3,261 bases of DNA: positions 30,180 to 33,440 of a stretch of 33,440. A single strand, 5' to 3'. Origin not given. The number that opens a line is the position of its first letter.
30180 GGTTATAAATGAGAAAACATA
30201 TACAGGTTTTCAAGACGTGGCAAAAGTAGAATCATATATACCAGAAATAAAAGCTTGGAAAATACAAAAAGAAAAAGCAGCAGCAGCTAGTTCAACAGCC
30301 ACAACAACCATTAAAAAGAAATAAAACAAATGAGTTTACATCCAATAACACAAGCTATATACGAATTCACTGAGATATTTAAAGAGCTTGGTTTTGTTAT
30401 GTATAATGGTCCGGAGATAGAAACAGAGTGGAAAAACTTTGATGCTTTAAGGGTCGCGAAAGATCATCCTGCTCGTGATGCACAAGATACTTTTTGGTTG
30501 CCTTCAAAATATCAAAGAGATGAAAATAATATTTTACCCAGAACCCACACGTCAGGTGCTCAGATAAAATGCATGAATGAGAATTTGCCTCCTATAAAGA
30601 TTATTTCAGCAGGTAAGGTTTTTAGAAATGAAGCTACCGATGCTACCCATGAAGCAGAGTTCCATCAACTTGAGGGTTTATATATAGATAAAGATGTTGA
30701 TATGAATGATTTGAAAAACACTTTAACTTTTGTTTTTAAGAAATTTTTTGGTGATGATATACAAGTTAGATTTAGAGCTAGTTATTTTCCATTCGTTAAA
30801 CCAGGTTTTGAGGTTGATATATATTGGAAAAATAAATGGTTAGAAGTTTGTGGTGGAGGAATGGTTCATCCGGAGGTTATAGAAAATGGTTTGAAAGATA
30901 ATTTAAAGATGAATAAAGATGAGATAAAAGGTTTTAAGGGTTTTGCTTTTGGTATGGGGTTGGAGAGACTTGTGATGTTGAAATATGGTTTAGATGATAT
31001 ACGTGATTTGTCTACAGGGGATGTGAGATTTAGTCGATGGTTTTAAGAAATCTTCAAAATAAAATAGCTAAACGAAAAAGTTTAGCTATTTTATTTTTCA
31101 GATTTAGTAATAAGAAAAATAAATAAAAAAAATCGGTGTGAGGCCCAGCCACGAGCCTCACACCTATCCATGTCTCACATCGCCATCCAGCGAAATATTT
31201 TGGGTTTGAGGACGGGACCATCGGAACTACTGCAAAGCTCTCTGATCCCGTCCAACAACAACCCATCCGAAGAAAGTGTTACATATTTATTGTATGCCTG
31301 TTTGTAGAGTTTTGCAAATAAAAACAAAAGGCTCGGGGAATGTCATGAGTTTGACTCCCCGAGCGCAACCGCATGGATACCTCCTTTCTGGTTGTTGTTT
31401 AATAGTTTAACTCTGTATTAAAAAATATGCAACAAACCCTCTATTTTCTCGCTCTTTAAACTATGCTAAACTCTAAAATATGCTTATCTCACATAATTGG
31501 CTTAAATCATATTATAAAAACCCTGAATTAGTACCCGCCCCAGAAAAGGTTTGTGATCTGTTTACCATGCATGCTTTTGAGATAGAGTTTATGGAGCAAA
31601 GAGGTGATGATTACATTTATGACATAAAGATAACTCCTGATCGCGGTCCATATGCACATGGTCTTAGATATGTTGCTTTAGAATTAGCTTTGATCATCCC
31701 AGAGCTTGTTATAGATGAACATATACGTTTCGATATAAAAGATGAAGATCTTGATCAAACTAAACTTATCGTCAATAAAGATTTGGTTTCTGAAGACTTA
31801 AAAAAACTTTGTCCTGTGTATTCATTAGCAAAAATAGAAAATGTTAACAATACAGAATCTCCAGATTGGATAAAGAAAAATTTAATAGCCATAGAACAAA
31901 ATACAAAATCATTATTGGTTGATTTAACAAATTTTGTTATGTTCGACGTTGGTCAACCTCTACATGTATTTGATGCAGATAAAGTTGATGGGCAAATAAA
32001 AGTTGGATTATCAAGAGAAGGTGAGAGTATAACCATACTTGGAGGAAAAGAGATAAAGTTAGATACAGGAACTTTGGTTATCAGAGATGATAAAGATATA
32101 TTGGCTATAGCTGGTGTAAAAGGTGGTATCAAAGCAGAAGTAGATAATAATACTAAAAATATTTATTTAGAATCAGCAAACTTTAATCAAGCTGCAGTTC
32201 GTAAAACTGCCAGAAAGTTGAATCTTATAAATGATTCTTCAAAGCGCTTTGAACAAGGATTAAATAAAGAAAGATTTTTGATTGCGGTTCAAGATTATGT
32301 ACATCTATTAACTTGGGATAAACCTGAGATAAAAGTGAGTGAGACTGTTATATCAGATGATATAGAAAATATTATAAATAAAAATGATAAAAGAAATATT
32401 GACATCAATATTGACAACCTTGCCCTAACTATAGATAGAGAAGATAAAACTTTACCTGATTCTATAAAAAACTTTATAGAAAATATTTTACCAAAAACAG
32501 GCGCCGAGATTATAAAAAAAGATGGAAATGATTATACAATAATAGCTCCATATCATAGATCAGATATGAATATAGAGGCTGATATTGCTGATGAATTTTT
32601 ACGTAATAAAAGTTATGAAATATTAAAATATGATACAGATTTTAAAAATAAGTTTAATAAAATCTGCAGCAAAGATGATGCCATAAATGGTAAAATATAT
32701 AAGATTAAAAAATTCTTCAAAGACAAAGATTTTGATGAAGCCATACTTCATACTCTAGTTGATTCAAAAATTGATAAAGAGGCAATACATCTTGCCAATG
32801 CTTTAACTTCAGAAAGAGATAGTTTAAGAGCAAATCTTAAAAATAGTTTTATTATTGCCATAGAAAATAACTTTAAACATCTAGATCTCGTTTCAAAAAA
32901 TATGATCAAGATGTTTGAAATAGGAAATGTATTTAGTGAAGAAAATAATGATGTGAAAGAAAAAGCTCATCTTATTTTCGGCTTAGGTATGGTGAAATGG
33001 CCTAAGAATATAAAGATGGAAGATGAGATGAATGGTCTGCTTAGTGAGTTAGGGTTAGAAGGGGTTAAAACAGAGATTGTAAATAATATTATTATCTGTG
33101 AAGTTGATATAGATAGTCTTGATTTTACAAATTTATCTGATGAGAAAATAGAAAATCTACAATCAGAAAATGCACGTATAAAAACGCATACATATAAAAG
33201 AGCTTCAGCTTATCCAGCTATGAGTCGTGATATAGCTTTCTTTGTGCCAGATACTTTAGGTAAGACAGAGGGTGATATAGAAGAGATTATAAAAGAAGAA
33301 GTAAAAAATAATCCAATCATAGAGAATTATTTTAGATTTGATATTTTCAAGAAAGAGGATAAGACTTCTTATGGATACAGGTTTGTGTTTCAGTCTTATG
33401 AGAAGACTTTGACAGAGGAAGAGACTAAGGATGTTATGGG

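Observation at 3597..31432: Window-scale mosaic: every G+C-rich patch is an intergenic unit using a different expression grammar from the host genes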

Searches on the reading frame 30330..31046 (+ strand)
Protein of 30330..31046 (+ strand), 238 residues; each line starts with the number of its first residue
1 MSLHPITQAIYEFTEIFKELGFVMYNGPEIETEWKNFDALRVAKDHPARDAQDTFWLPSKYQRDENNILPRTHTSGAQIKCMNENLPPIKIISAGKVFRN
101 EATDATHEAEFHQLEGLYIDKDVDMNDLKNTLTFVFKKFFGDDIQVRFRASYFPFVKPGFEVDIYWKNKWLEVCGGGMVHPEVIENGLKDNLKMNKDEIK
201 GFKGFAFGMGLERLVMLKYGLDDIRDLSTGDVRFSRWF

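Call 76: find_related_loci(query=window:30330-31046:+, collection=metagenome_contigs, flank=4000)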
Query window:30330-31046:+ (238 aa) in metagenome_contigs; peptide patterns used: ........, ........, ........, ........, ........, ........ (x = any residue, [..] = any of these).
110 stretches matched a pattern; 3 encode a relative of the query (tblastn E <= 1e-3); 3 distinct loci.
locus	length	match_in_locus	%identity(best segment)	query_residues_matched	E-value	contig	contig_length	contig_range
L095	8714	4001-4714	92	1-238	2e-154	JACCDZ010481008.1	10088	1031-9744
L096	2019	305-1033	82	1-238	2e-151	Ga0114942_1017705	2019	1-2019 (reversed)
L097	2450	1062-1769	69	4-238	1e-124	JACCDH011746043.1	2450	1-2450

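Call 99: search_protein_families(library=pfam, proteins=[window:30330-31046:+], max_evalue=0.001)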
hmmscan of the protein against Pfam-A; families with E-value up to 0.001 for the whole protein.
window:30330-31046:+ (238 aa): 2 families
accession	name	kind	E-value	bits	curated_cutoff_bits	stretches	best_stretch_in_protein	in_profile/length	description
PF01409.25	tRNA-synt_2d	-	3.9e-85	285.7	19.8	1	2-236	15-244/246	tRNA synthetases class II core domain (F)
PF00152.25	tRNA-synt_2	-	2e-06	27.5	25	0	95-142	98-147/308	tRNA synthetases class II (D, K and N)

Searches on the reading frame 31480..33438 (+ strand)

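Call 99: search_protein_families(library=pfam, proteins=[window:31480-33438:+], max_evalue=0.001)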
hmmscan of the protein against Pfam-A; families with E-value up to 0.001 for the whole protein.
window:31480-33438:+ (653 aa): 4 families
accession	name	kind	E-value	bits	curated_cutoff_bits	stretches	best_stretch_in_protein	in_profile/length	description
PF03483.22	B3_4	-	4.1e-55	186.5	29.3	1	111-277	2-169/174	B3/4 domain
PF03147.19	FDX-ACB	-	7.7e-13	49.1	31.1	1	576-652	1-77/94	Ferredoxin-fold anticodon binding domain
PF17759.6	tRNA_synthFbeta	-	1.4e-08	34.9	22.4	1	410-515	26-138/214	Phenylalanyl tRNA synthetase beta chain CLM domain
PF03484.21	B5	-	1.8e-06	28.5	28.6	1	332-377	20-65/67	tRNA synthetase B5 domain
